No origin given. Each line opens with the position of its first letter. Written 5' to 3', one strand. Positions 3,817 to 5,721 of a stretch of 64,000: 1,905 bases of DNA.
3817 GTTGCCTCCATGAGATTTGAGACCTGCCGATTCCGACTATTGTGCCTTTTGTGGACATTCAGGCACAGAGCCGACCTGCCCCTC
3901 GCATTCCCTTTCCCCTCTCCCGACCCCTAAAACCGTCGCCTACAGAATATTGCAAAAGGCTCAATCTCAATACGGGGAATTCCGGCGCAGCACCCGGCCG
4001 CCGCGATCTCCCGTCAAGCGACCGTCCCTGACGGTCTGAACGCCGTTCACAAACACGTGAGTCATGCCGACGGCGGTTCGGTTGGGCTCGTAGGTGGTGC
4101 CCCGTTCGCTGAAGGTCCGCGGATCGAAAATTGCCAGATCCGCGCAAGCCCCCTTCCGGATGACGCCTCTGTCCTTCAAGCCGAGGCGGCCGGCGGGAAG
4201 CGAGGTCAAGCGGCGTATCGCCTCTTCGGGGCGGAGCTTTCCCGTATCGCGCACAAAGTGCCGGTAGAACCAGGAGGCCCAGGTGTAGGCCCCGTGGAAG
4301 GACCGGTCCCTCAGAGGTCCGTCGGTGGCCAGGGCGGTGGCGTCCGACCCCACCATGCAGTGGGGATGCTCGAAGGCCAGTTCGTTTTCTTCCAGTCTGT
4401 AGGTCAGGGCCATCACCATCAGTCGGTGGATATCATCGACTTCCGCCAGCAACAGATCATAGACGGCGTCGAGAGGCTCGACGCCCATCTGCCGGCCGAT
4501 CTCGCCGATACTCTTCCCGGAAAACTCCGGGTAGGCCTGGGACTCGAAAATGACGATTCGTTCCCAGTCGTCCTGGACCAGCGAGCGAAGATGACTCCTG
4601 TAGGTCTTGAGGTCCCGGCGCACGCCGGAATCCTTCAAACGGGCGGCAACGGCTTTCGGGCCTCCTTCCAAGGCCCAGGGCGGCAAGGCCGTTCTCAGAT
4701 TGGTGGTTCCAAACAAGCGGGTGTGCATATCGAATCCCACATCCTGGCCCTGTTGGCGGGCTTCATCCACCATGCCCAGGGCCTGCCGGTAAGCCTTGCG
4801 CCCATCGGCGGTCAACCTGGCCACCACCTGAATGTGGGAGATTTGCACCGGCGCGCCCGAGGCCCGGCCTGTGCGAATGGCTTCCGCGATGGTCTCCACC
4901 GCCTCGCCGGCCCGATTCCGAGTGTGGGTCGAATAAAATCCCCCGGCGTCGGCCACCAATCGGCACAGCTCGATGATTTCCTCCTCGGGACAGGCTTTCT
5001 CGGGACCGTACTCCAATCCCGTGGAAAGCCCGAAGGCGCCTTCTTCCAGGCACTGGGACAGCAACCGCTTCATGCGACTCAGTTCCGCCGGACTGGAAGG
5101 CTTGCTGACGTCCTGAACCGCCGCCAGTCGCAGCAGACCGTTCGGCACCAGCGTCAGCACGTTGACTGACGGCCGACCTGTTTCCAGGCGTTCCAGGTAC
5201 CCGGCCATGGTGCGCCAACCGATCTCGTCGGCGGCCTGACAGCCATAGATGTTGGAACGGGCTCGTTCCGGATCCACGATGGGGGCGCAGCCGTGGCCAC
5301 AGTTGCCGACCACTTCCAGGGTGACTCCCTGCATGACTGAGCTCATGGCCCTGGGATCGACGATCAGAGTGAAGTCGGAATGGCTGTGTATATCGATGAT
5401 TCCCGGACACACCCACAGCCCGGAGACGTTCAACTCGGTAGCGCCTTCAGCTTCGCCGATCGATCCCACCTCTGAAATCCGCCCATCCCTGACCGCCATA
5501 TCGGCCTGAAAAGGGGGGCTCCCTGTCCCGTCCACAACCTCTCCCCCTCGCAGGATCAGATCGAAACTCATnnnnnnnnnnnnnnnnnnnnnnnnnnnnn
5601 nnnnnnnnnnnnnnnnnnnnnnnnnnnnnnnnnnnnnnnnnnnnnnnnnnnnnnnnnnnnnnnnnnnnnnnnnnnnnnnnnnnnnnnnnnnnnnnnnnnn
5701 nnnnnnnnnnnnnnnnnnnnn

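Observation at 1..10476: Nine-gene minus-strand operon combining hydantoinase/oxoprolinase, D-aminoacylase, BKACE, DapA-like lyase, GNAT, AKR and MlrC-like peptidase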

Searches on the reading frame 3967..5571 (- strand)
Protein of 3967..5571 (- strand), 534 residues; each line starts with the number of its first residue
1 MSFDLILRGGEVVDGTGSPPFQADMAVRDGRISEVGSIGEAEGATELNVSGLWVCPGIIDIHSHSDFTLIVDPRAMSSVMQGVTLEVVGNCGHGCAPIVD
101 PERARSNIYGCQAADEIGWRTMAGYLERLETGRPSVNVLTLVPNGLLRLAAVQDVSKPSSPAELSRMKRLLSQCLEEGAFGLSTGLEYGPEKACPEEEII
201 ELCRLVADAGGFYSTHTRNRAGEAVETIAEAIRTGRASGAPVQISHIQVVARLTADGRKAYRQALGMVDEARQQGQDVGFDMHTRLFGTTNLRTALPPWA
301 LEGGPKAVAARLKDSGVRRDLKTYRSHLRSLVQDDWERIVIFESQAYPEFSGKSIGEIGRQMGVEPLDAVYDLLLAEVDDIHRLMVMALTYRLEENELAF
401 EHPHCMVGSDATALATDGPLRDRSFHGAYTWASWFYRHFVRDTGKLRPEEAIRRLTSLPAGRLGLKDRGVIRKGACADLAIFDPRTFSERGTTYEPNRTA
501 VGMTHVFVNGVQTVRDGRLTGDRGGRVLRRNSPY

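Call 7: search_protein_families(library=pfam, proteins=[window:3967-5571:-])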
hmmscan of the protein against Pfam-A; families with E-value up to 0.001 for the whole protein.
window:3967-5571:- (534 aa): 2 families
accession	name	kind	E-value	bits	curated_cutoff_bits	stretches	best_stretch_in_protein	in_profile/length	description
PF07969.17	Amidohydro_3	-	2e-17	64.3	29.7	1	50-513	6-471/472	Amidohydrolase family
PF01979.26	Amidohydro_1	-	2.3e-09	37.4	25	1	437-510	275-342/345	Amidohydrolase family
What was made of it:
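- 3967..5571 (-): D-aminoacylase-like amidohydrolase (DAA), 534 aa, third gene of the conserved triad. Its start overlaps the hyuB stop (ATGA). PF07969 (call 7).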

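Call 9: search_protein_families(library=ncbifam, proteins=[window:3967-5571:-], max_evalue=0.00001)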
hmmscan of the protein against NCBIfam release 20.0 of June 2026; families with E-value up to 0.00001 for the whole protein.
window:3967-5571:- (534 aa): 30 families (the best 25 are shown)
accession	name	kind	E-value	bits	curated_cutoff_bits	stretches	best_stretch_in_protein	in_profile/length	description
NF006560.0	PRK09061.1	subfamily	3.9e-42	144.2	340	2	2-291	25-298/517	amidohydrolase family protein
NF006689.0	PRK09237.1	equivalog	1.3e-16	60.2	371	1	2-87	2-90/383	amidohydrolase/deacetylase family metallohydrolase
NF004839.0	PRK06189.1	equivalog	2.2e-15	56.2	631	1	1-65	1-63/451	allantoinase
TIGR03178.1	allantoinase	equivalog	2.7e-11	42.9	357.85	1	4-64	1-59/441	allantoinase AllB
NF009941.0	PRK13404.1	subfamily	5.7e-11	41.7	647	1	1-66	2-64/478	dihydropyrimidinase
NF006559.0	PRK09060.1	equivalog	6.6e-11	41.2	482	1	2-64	4-64/444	dihydroorotase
TIGR02318.1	phosphono_phnM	equivalog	7.9e-11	41.5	390.55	0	24-78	17-69/376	phosphonate metabolism protein PhnM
TIGR02033.1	D-hydantoinase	equivalog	1.6e-10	40.5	393.25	1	6-68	2-63/454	dihydropyrimidinase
NF011990.0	PRK15446.2-6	subfamily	8.6e-10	37.8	233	0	445-513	325-382/390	alpha-D-ribose 1-methylphosphonate 5-triphosphate diphosphatase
NF011987.0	PRK15446.2-3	subfamily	1e-09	37.7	253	0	7-75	14-78/395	alpha-D-ribose 1-methylphosphonate 5-triphosphate diphosphatase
TIGR00857.1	pyrC_multi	subfamily_domain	2.9e-09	36.4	279.05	0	22-65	5-48/412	dihydroorotase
NF009060.0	PRK12394.1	equivalog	3.5e-09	35.9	442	1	1-87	1-89/381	metallo-dependent hydrolase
NF005791.0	PRK07627.1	equivalog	3.9e-09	35.9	442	0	5-62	3-61/425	dihydroorotase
TIGR03583.1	EF_0837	hypoth_equivalog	4.6e-09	35.8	432.15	0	4-88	2-83/365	amidohydrolase/deacetylase family metallohydrolase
TIGR03121.1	one_C_dehyd_A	equivalog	6.2e-09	34.6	392.75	0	6-67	3-64/556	formylmethanofuran dehydrogenase subunit A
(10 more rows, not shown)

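Call 21: search_solved_structures(query=window:3967-5571:-, show_alignments=2)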
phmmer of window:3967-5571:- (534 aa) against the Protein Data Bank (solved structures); distinct sequences matched with E-value up to 0.001: 34.
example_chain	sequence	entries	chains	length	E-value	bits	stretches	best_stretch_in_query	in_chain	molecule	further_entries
1m7j_A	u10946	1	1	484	8.4e-67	229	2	3-293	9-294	D-aminoacylase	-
1rjp_A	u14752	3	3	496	1e-66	228.8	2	3-293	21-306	D-aminoacylase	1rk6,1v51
1rjq_A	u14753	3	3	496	5.4e-66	226.4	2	3-293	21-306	D-aminoacylase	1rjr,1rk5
3gip_A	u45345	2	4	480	2.5e-65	224.2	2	3-284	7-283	N-acyl-D-glutamate deacylase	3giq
1v4y_A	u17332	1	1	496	2.8e-65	224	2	3-293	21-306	D-aminoacylase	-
9g5m_A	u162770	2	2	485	7.2e-59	202.9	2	2-284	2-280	Amidohydrolase family protein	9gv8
9kb1_A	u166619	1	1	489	1.7e-47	165.4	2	4-251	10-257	PpOngB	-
9kb3_A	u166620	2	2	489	1.2e-46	162.5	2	4-251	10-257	Carbohydrate de-N-acetylated protein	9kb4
3nqb_A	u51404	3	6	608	1.2e-07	33.9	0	2-86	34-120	Adenine deaminase 2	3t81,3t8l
4tqt_A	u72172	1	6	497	5.3e-07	31.7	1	6-67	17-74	D-hydantoinase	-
1nfg_A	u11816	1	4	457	1.4e-06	30.4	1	4-101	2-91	D-hydantoinase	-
1k1d_A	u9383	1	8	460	6.2e-06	28.2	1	6-69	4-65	D-hydantoinase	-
4kqn_A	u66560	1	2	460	9.5e-06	27.6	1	7-67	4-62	D-hydantoinase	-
6gde_A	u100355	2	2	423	1.3e-05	27.2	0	4-64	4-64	Dihydroorotase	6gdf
3d6n_A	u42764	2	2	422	1.4e-05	27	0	4-64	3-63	Dihydroorotase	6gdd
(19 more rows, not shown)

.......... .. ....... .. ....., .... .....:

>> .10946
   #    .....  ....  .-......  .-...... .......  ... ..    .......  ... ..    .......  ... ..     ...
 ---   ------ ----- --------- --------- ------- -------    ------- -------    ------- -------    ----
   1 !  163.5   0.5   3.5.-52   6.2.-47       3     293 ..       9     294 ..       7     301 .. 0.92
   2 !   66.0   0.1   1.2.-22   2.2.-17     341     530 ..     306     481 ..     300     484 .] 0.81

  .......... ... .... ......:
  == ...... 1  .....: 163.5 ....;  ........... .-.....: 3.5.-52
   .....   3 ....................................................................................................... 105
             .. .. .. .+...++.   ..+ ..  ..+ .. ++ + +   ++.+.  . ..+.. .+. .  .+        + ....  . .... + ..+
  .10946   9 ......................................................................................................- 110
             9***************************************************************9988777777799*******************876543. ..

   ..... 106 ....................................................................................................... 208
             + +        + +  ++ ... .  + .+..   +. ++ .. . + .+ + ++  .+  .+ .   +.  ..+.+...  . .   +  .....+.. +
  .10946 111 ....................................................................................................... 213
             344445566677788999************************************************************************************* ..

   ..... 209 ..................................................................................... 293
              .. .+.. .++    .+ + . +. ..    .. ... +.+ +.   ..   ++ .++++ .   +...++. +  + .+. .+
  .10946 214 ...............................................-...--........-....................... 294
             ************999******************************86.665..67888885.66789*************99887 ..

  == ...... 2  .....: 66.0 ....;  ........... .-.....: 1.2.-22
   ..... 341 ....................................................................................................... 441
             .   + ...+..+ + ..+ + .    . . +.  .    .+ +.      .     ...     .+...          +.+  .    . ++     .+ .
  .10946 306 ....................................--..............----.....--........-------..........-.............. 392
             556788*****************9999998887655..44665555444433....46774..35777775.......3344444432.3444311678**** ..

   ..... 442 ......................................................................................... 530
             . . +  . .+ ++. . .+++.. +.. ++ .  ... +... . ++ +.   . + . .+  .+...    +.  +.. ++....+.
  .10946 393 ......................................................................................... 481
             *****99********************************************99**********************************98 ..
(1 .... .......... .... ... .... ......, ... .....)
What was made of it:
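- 3967..5571 (-): D-aminoacylase 1m7j at E 8e-67 and N-acyl-D-Glu deacylase 3gip at E 2.5e-65 (call 21).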

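Call 23: find_homologous_proteins(query=window:3967-5571:-, max_evalue=1e-30)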
Query window:3967-5571:- (534 aa): 4803 proteins with E <= 1e-30 among 8000 candidates; the best 120 are listed.
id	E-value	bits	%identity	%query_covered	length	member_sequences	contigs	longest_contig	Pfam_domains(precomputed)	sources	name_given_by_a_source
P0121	0.0e+0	1118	91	99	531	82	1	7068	PF07969.18,PF01979.27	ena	-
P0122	0.0e+0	1095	89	99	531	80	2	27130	PF07969.18,PF01979.27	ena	-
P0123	0.0e+0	1051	86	99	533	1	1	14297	PF07969.18,PF01979.27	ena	-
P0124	0.0e+0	1037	84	99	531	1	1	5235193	PF07969.18,PF01979.27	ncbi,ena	-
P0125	0.0e+0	1023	83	99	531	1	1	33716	PF07969.18,PF01979.27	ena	-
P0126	8.2e-267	904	74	99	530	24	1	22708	PF07969.18,PF01979.27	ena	-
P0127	6.6e-250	848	71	99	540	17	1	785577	PF07969.18,PF01979.27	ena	-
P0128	2.0e-247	840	69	99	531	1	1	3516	PF07969.18,PF01979.27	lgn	-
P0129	1.2e-245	834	69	99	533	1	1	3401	PF07969.18,PF01979.27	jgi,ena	-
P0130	5.8e-245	832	69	99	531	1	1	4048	PF07969.18,PF01979.27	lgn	-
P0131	1.2e-243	828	70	99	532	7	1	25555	PF07969.18,PF01979.27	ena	-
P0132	1.4e-242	824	67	99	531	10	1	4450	PF07969.18,PF01979.27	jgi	jgi:N-acyl-D-aspartate/D-glutamate deacylase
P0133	5.9e-242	822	67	100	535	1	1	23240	PF07969.18,PF01979.27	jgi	jgi:N-acyl-D-amino-acid deacylase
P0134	7.2e-242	822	68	99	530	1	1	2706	PF07969.18,PF01979.27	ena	-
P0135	7.3e-242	822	67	99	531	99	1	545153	PF07969.18,PF01979.27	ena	-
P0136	1.2e-241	821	69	99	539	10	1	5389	PF07969.18,PF01979.27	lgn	-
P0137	1.9e-241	820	69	99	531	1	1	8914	PF07969.18,PF01979.27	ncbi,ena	-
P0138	2.3e-240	817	67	99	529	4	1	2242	PF07969.18,PF01979.27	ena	-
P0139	3.0e-240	816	67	100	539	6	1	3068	PF07969.18,PF01979.27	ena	-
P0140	3.5e-240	816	67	99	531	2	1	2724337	PF07969.18,PF01979.27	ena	-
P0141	3.8e-240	816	69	99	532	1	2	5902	PF07969.18,PF01979.27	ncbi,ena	-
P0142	4.4e-240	816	67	99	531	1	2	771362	PF07969.18,PF01979.27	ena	-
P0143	7.8e-240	815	69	99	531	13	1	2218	PF07969.18,PF01979.27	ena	-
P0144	1.5e-239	814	69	99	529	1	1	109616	PF07969.18,PF01979.27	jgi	jgi:N-acyl-D-aspartate/D-glutamate deacylase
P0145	4.2e-239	813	67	99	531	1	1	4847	PF07969.18,PF01979.27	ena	-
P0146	5.2e-239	812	68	99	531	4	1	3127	PF07969.18,PF01979.27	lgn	-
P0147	6.7e-239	812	67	99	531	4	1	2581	PF07969.18,PF01979.27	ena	-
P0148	2.0e-238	810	67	99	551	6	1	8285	PF07969.18,PF01979.27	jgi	jgi:N-acyl-D-aspartate/D-glutamate deacylase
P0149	3.4e-238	810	67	99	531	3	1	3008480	PF07969.18,PF01979.27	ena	-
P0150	3.6e-238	809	66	99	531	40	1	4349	PF07969.18,PF01979.27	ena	-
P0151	5.8e-238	809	66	99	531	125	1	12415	PF07969.18,PF01979.27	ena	-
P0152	9.8e-238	808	66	99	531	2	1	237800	PF07969.18,PF01979.27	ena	-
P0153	1.5e-237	807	66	99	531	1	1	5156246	PF07969.18,PF01979.27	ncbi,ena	-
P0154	3.7e-237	806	66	99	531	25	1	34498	PF07969.18,PF01979.27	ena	-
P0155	1.2e-236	804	66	99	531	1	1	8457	PF07969.18,PF01979.27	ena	-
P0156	1.4e-236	804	66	99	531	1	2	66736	PF07969.18,PF01979.27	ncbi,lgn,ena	-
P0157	9.1e-236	802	66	99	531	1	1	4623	PF07969.18,PF01979.27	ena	-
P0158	1.6e-235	801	66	99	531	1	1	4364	PF07969.18,PF01979.27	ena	-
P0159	2.1e-235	800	65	99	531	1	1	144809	PF07969.18,PF01979.27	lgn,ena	-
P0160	1.5e-234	798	66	99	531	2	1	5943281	PF07969.18,PF01979.27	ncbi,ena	-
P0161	2.3e-234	797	67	99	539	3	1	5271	PF07969.18,PF01979.27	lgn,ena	-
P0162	2.8e-233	793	66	99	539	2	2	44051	PF07969.18,PF01979.27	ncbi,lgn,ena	-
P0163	4.0e-233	793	67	99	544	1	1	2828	PF07969.18,PF01979.27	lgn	-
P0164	3.9e-232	790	67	99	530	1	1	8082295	PF07969.18,PF01979.27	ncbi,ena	-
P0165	4.3e-232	789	66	99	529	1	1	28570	PF07969.18,PF01979.27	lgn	-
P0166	9.3e-232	788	65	99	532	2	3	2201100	PF07969.18,PF01979.27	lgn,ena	-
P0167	1.5e-231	788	65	99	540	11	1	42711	PF07969.18,PF01979.27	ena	-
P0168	7.2e-230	782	65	99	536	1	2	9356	PF07969.18,PF01979.27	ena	-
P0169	1.4e-229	781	65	99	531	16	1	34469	PF07969.18,PF01979.27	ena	-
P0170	6.7e-229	779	66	99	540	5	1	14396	PF07969.18,PF01979.27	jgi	-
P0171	9.0e-229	778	65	99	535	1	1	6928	PF07969.18,PF01979.27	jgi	jgi:N-acyl-D-aspartate/D-glutamate deacylase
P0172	5.2e-228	776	65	99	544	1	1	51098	PF07969.18,PF01979.27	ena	-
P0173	5.4e-228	776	60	99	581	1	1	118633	PF07969.18,PF01979.27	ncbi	-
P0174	8.6e-228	775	65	99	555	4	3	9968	PF07969.18,PF01979.27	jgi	-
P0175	1.5e-227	774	64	99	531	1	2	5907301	PF07969.18,PF01979.27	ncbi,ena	-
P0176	3.8e-227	773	64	99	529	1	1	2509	PF07969.18,PF01979.27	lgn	-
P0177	7.8e-227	772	66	99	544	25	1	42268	PF07969.18,PF01979.27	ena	-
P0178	2.9e-226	770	65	99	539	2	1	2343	PF07969.18,PF01979.27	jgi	jgi:N-acyl-D-amino-acid deacylase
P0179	2.9e-224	764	65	99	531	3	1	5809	PF07969.18,PF01979.27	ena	-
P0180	3.3e-224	763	64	99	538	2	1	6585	PF07969.18,PF01979.27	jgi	jgi:N-acyl-D-aspartate/D-glutamate deacylase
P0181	2.7e-223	760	65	99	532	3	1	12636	PF07969.18,PF01979.27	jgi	jgi:N-acyl-D-amino-acid deacylase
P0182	4.0e-223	760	63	100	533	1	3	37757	PF07969.18,PF01979.27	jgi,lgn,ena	-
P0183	5.4e-223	759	63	99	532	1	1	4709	PF07969.18,PF01979.27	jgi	jgi:N-acyl-D-aspartate/D-glutamate deacylase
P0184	8.3e-223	759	65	98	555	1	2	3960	PF07969.18,PF01979.27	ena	-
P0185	1.7e-222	758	65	99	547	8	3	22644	PF07969.18,PF01979.27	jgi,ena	jgi:N-acyl-D-aspartate/D-glutamate deacylase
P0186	5.3e-222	756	67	93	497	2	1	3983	PF07969.18,PF01979.27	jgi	jgi:N-acyl-D-aspartate/D-glutamate deacylase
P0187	8.8e-222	755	64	99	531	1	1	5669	PF07969.18,PF01979.27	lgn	-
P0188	1.6e-221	755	64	99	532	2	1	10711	PF07969.18,PF01979.27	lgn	-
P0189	3.0e-221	754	63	99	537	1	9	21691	PF07969.18,PF01979.27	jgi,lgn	-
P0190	3.0e-221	754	62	99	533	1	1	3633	PF07969.18,PF01979.27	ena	-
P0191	3.9e-221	753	63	99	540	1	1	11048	PF07969.18,PF01979.27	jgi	jgi:N-acyl-D-aspartate/D-glutamate deacylase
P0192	5.6e-221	753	63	99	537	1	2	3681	PF07969.18,PF01979.27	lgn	-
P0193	9.5e-221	752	63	99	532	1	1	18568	PF07969.18,PF01979.27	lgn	-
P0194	1.6e-220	751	62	99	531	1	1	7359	PF07969.18,PF01979.27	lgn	-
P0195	2.0e-220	751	64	99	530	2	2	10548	PF07969.18,PF01979.27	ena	-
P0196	2.5e-220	751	63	99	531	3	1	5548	PF07969.18,PF01979.27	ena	-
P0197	7.0e-220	749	61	99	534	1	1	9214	PF07969.18,PF01979.27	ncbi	-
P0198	7.6e-220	749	64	99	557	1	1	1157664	PF07969.18,PF01979.27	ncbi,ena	-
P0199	8.1e-220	749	64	99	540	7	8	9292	PF07969.18,PF01979.27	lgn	-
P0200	1.6e-219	748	63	99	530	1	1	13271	PF07969.18,PF01979.27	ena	-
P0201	2.0e-219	748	62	99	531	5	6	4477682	PF07969.18,PF01979.27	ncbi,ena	-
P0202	3.2e-219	747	64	96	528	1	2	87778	PF07969.18,PF01979.27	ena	-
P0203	4.3e-219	747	63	99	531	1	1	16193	PF07969.18,PF01979.27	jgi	jgi:N-acyl-D-aspartate/D-glutamate deacylase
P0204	5.3e-219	746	62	99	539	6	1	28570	PF07969.18,PF01979.27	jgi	jgi:N-acyl-D-aspartate/D-glutamate deacylase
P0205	6.4e-219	746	64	99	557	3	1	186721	PF07969.18,PF01979.27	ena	-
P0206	9.1e-219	745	62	99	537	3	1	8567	PF07969.18,PF01979.27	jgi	jgi:N-acyl-D-aspartate/D-glutamate deacylase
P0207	1.2e-218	745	64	99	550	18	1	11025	PF07969.18,PF01979.27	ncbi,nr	ncbi:MAG: amidohydrolase family protein [Candidatus Latescibacterota bacterium]|nr:amidohydrolase fa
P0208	1.2e-218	745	62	99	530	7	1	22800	PF07969.18,PF01979.27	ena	-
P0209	1.2e-218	745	63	99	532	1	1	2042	PF07969.18,PF01979.27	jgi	jgi:N-acyl-D-aspartate/D-glutamate deacylase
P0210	1.7e-218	745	63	99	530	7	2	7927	PF07969.18,PF01979.27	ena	-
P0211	5.1e-218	743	62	99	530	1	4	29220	PF07969.18,PF01979.27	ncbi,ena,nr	ncbi:MAG: hypothetical protein CMJ75_20650 [Planctomycetaceae bacterium]|nr:hypothetical protein [Pl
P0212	5.1e-218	743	63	99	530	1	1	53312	PF07969.18,PF01979.27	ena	-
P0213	6.0e-218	743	62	99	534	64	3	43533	PF07969.18,PF01979.27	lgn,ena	-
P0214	8.9e-218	742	63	99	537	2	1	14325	PF07969.18,PF01979.27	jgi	-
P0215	1.0e-217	742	62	99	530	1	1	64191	PF07969.18,PF01979.27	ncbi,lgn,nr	ncbi:MAG: amidohydrolase family protein [Planctomycetota bacterium]|nr:amidohydrolase family protein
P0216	1.1e-217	742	62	99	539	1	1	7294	PF07969.18,PF01979.27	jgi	-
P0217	1.6e-217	741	63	99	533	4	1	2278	PF07969.18,PF01979.27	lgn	-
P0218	1.9e-217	741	63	99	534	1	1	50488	PF07969.18,PF01979.27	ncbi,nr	ncbi:MAG: D-aminoacylase [Planctomycetes bacterium]|nr:D-aminoacylase [Planctomycetota bacterium]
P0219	2.6e-217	741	64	99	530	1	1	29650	PF07969.18,PF01979.27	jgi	jgi:N-acyl-D-amino-acid deacylase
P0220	4.4e-217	740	64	99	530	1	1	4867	PF07969.18,PF01979.27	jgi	jgi:N-acyl-D-aspartate/D-glutamate deacylase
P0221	5.7e-217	740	63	99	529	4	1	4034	PF07969.18,PF01979.27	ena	-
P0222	1.3e-216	738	63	99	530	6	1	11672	PF07969.18,PF01979.27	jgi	jgi:N-acyl-D-amino-acid deacylase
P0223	1.9e-216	738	63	99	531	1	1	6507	PF07969.18,PF01979.27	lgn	-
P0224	2.1e-216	738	62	99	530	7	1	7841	PF07969.18,PF01979.27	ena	-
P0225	2.1e-216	738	62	99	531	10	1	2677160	PF07969.18,PF01979.27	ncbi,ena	-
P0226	5.5e-216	736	62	99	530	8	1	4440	PF07969.18,PF01979.27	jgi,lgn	-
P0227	5.7e-216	736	61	99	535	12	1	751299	PF07969.18,PF01979.27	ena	-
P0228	6.3e-216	736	64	99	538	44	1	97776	PF07969.18,PF01979.27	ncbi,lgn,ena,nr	ncbi:MAG: amidohydrolase family protein [Gemmatimonadaceae bacterium]|nr:amidohydrolase family prote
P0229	8.5e-216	736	64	99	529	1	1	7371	PF07969.18,PF01979.27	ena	-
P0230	1.5e-215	735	62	99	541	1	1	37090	PF07969.18,PF01979.27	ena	-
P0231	6.0e-215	733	62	99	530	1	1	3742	PF07969.18,PF01979.27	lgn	-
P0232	6.8e-215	733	62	98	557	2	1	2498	PF07969.18,PF01979.27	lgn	-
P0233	6.9e-215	733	62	99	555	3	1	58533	PF07969.18,PF01979.27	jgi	jgi:N-acyl-D-amino-acid deacylase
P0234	8.5e-215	732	62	99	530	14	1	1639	PF07969.18,PF01979.27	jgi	-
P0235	1.1e-214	732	62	99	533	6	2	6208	PF07969.18,PF01979.27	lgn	-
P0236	1.1e-214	732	63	99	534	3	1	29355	PF07969.18,PF01979.27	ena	-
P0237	1.6e-214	731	63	96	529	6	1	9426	PF07969.18,PF01979.27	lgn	-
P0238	2.4e-214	731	62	97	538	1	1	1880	PF07969.18,PF01979.27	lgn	-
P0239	2.7e-214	731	63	99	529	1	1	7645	PF07969.18,PF01979.27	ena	-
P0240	5.1e-214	730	61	99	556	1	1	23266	PF07969.18,PF01979.27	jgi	jgi:N-acyl-D-aspartate/D-glutamate deacylase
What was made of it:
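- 3967..5571 (-): Relatives at 60-74% identity include MAGs named by their sources as Planctomycetota, Gemmatimonadaceae and Latescibacterota (call 23).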
